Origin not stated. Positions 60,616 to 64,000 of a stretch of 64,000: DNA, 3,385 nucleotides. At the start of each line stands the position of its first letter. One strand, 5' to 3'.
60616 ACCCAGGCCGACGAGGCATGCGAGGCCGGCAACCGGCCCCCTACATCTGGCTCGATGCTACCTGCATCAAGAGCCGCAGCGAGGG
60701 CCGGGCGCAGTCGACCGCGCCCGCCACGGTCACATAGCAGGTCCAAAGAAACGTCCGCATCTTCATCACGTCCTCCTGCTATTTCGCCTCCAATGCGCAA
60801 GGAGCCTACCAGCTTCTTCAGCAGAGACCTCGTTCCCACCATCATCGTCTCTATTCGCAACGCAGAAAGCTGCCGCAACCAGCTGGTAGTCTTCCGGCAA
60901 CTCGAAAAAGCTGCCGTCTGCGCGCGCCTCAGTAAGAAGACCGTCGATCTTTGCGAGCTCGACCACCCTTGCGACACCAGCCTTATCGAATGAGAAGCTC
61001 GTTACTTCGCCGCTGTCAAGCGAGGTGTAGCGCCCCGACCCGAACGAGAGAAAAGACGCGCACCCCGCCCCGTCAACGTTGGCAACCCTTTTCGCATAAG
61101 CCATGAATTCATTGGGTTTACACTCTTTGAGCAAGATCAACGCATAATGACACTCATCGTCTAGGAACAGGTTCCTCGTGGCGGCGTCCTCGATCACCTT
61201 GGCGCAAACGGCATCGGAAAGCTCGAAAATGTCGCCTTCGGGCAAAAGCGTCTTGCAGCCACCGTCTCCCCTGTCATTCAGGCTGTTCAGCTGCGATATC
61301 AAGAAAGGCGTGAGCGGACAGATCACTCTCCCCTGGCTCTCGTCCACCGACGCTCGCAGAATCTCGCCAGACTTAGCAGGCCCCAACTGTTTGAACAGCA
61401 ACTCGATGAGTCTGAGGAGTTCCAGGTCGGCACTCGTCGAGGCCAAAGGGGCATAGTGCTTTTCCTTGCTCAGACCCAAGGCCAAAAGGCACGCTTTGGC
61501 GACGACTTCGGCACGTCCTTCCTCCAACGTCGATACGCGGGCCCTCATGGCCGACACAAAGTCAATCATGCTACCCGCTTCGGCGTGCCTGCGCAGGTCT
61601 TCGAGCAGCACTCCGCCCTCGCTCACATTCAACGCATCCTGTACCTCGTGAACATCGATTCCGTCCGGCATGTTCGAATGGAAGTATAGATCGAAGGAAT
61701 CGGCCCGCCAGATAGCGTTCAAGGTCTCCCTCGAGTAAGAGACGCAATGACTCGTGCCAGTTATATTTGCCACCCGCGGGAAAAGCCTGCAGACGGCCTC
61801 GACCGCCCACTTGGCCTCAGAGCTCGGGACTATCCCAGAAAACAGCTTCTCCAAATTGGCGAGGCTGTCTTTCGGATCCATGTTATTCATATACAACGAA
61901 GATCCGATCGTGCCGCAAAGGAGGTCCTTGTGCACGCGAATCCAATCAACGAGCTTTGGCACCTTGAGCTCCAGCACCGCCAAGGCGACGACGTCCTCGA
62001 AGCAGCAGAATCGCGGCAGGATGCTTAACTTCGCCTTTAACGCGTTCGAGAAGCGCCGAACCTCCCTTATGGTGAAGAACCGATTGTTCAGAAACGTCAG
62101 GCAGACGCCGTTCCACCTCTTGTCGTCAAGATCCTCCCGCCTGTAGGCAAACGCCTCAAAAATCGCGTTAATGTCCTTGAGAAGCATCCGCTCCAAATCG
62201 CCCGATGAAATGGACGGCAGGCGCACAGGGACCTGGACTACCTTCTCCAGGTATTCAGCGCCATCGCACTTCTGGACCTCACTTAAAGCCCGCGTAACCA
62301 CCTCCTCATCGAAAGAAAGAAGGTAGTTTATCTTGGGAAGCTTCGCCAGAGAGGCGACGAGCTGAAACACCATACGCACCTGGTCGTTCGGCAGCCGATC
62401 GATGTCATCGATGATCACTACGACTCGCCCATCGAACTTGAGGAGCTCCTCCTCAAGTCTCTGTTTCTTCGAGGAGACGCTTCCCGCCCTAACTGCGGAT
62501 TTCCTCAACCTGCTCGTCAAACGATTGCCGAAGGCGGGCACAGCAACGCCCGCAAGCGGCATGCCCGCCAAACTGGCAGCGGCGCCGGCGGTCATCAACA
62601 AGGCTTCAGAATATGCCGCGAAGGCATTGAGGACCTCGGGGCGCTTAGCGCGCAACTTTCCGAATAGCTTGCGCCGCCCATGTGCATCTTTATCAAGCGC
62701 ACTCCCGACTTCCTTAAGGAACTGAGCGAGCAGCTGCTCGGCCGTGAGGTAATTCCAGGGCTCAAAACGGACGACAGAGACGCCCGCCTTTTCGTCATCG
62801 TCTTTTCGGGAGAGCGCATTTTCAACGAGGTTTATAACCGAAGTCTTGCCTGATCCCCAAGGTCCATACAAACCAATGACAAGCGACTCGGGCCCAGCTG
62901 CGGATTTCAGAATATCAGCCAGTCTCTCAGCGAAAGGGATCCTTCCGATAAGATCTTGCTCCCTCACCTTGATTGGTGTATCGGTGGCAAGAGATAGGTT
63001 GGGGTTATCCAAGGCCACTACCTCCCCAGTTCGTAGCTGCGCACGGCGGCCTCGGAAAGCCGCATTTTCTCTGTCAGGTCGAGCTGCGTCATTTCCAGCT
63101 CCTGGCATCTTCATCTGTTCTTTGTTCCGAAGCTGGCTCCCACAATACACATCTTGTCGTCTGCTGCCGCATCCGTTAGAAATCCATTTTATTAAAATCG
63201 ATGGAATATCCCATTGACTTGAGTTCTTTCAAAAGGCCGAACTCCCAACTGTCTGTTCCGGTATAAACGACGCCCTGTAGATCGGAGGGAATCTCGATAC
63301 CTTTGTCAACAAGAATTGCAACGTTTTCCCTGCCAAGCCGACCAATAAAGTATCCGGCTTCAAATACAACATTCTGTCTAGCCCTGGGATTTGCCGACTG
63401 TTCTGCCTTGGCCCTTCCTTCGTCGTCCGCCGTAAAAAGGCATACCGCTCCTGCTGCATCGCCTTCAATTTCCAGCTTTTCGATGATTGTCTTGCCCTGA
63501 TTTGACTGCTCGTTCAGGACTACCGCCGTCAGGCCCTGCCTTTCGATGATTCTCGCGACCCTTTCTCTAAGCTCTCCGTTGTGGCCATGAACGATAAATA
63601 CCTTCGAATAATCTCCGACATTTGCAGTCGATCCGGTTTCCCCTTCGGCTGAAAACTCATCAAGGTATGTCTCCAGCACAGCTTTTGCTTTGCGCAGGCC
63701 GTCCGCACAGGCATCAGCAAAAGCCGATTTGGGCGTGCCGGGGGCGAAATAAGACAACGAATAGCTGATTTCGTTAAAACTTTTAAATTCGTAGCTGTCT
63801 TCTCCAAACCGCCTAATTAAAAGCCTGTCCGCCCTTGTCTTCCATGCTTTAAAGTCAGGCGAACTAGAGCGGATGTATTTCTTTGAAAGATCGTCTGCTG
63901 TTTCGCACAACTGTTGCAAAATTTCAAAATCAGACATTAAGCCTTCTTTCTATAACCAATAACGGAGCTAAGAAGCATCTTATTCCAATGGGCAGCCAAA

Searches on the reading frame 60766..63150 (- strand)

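Call 24: search_protein_families(library=pfam, proteins=[window:60766-63150:-], max_evalue=0.01)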
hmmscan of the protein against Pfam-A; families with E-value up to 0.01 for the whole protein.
window:60766-63150:- (794 aa): 5 families
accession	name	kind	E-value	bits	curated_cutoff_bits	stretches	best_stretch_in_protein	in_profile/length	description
PF07693.20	KAP_NTPase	-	7.3e-46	157.2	20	1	70-372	1-287/293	KAP family P-loop domain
PF13191.12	AAA_16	-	5.4e-10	40.4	32.6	1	68-267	3-158/167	AAA ATPase domain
PF13401.12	AAA_22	-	2.5e-08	34.8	27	1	92-264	8-107/130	AAA domain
PF01637.24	ATPase_2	-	0.00048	20.4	33.2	1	77-271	8-138/225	ATPase domain predominantly from Archaea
PF00004.35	AAA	-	0.0035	18.2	21.2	0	94-114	3-23/131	ATPase family associated with various cellular activities (AAA)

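Call 61: search_protein_families(library=padloc, proteins=[window:60766-63150:-], max_evalue=0.001)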
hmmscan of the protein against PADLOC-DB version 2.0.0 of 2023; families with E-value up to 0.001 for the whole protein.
window:60766-63150:- (794 aa): 7 families
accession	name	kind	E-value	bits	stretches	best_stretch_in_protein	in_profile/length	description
PDLC02361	PifA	-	1e-71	240.5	1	53-460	4-400/720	PifA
PDLC02210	QatA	-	7.5e-18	62.3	2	89-207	32-141/593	-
PDLC04959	PDC-S20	-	1.3e-14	52.7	1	64-379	17-329/464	-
PDLC02209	QatA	-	2.6e-11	40.9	1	66-135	11-74/646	-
PDLC04957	PDC-S20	-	3.5e-08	31.4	1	64-134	4-77/446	-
PDLC04958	PDC-S20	-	7.5e-06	23.5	1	65-134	3-68/458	-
PDLC04956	PDC-S20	-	0.00026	18.5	1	60-371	6-316/450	-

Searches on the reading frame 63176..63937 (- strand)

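Call 24: search_protein_families(library=pfam, proteins=[window:63176-63937:-], max_evalue=0.01)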
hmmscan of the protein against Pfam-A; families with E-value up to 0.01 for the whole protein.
window:63176-63937:- (253 aa): 1 family
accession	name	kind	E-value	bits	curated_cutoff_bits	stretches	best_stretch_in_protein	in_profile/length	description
PF10137.14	CAP12-PCTIR_TIR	-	1.3e-35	122.4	24.7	1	112-228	1-117/119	CAP12/Pycsar effector protein, TIR domain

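Call 61: search_protein_families(library=padloc, proteins=[window:63176-63937:-], max_evalue=0.001)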
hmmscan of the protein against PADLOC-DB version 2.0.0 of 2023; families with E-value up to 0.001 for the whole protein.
window:63176-63937:- (253 aa): 9 families
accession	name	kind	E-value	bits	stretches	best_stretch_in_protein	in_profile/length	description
PDLC05005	PDC-S35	-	5e-99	329.3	1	1-251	1-262/264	-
PDLC05007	PDC-S35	-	3.7e-65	218.3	1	35-251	57-277/278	-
PDLC05004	PDC-S35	-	1.4e-57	193.3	1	34-250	42-263/265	-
PDLC05006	PDC-S35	-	3.7e-42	142.3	1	98-250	70-230/231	-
PDLC05003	PDC-S35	-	8e-37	125.1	1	84-249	63-238/245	-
PDLC00729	Effector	-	2.2e-15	54.9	1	164-227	60-121/310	TIR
PDLC00731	Effector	-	6e-13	46.4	1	147-224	193-271/306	TIR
PDLC00732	Effector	-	6.7e-11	39.7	1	146-224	188-267/301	TIR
PDLC02371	PycTIR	-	2.2e-09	35.1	1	111-227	152-259/288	-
